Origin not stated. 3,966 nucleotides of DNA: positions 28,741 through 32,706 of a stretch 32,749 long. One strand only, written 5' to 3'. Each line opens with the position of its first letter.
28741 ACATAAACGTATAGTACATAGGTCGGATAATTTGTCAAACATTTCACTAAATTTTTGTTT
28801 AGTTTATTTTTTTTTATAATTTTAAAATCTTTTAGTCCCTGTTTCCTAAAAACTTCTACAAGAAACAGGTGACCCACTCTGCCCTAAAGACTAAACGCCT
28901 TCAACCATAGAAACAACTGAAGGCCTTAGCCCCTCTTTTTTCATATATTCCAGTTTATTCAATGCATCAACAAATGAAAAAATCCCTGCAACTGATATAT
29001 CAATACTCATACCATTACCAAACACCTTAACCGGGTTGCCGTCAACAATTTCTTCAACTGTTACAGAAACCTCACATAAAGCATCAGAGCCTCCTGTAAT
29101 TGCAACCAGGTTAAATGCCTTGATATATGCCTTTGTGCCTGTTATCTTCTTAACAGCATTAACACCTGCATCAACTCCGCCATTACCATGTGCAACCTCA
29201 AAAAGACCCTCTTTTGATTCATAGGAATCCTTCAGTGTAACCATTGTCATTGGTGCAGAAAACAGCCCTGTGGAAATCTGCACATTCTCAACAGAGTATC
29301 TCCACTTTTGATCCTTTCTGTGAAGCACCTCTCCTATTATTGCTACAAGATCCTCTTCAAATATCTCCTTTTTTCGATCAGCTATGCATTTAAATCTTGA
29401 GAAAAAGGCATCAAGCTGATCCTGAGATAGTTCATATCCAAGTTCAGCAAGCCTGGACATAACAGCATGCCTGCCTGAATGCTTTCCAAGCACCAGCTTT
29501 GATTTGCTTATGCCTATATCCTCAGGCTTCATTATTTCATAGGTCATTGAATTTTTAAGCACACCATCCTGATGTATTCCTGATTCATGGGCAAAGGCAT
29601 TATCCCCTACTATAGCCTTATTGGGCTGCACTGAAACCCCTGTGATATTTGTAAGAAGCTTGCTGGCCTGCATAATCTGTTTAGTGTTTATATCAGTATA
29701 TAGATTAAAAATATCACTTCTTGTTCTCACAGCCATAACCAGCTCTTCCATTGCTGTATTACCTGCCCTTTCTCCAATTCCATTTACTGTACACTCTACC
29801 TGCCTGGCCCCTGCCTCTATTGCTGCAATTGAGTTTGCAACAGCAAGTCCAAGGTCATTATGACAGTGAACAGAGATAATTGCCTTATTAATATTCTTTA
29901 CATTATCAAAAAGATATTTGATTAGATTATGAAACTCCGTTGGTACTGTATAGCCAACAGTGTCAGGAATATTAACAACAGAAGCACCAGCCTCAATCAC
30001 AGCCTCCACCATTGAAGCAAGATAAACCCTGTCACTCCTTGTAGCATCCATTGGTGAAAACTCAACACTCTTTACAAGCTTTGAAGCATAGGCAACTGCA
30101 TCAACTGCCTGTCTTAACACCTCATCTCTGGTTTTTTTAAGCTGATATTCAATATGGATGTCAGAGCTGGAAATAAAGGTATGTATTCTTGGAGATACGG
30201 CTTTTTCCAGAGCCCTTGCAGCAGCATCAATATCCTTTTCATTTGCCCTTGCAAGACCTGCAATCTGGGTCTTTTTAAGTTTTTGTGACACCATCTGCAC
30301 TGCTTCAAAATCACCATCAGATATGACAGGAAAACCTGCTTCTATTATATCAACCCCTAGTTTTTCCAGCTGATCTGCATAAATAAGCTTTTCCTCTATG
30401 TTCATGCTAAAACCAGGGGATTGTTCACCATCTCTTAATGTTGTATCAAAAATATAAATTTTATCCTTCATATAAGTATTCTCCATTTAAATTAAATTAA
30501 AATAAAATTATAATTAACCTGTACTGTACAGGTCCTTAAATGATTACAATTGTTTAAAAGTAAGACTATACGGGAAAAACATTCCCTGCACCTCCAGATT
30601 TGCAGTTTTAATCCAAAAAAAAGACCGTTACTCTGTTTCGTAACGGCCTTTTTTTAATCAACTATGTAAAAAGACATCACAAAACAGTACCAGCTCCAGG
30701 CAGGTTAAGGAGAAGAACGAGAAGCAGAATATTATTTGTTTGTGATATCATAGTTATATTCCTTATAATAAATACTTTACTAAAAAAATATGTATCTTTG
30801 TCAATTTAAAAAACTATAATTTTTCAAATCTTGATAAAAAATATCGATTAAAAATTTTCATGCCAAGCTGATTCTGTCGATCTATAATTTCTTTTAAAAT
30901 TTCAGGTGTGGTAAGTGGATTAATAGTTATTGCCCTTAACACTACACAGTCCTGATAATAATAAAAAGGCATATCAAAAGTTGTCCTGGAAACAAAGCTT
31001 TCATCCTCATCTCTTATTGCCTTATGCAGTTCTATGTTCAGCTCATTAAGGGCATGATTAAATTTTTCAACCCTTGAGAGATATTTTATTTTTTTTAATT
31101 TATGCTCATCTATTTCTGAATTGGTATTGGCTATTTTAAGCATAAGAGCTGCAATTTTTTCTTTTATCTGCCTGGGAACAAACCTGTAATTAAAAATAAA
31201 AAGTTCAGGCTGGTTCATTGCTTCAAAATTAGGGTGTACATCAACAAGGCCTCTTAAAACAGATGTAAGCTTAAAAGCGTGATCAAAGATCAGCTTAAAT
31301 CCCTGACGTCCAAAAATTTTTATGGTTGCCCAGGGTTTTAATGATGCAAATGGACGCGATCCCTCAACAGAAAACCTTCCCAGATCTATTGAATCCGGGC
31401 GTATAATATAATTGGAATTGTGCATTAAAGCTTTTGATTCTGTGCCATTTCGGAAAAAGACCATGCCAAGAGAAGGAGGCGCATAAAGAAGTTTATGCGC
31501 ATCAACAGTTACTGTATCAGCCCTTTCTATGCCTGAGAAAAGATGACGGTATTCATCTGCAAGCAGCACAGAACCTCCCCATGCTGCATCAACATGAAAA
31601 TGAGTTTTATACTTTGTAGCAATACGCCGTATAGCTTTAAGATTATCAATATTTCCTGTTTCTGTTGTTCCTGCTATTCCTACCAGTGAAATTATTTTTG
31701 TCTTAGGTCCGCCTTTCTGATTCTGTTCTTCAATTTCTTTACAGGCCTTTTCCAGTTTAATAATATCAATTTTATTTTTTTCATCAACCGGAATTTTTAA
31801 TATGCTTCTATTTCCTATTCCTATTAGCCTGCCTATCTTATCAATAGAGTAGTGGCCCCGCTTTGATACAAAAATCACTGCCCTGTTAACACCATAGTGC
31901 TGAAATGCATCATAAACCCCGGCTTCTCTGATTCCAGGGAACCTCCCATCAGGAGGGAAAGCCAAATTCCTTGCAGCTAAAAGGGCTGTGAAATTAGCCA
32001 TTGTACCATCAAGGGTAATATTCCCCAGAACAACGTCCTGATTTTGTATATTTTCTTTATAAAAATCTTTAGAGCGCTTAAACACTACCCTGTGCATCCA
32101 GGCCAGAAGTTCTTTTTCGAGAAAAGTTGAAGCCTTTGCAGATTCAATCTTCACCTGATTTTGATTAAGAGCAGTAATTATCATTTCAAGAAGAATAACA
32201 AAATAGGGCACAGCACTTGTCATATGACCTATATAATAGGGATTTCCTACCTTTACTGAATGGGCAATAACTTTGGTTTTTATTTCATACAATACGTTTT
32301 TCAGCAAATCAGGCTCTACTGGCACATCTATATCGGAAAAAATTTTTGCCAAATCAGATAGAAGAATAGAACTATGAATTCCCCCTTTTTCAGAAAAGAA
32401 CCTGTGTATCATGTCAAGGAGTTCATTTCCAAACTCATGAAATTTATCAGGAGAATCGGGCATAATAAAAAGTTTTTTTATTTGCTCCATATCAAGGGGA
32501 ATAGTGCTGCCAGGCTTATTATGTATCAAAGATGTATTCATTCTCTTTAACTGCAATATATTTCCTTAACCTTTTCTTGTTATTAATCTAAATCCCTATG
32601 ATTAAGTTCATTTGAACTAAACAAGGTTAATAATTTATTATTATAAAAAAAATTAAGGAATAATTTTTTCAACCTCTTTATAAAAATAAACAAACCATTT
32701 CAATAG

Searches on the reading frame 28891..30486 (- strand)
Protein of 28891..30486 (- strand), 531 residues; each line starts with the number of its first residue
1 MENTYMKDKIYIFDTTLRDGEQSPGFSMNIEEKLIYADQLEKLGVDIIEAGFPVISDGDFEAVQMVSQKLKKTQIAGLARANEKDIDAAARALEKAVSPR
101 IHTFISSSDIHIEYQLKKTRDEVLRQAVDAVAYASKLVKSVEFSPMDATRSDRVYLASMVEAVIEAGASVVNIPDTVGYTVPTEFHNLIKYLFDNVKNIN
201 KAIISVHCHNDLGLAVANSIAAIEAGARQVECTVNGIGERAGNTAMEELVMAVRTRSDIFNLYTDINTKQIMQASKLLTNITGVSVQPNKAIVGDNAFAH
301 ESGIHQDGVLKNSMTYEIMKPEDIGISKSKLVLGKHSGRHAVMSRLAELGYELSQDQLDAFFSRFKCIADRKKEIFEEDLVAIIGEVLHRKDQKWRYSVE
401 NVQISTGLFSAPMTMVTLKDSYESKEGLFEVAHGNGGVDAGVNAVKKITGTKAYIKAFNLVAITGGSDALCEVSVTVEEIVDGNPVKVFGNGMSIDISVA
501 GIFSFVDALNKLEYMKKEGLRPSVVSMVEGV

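Call 40: search_protein_families(library=pfam, proteins=[window:28891-30486:-], max_evalue=0.001)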
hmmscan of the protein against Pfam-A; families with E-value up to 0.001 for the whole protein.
window:28891-30486:- (531 aa): 3 families
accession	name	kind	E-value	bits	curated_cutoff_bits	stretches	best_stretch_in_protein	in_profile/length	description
PF00682.25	HMGL-like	-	2.9e-95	319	29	1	9-277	1-259/260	HMGL-like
PF22617.1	HCS_D2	-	8.7e-33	113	27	1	292-373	1-82/82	Homocitrate synthase post-HMGL domain-like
PF08502.15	LeuA_dimer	-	1.8e-22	80.1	24.9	1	374-512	1-130/131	LeuA allosteric (dimerisation) domain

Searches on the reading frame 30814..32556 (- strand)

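Call 40: search_protein_families(library=pfam, proteins=[window:30814-32556:-], max_evalue=0.001)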
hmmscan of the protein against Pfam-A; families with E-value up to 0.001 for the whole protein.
window:30814-32556:- (580 aa): 3 families
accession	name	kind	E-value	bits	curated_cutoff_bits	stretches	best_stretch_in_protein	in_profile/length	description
PF00282.25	Pyridoxal_deC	-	5.9e-51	173.8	27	1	75-452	9-367/375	Pyridoxal-dependent decarboxylase conserved domain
PF01212.27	Beta_elim_lyase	-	1e-06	28.7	27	1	227-366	73-209/288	Beta-eliminating lyase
PF00266.25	Aminotran_5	-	0.00042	19.8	21.5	1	261-375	114-220/371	Aminotransferase class-V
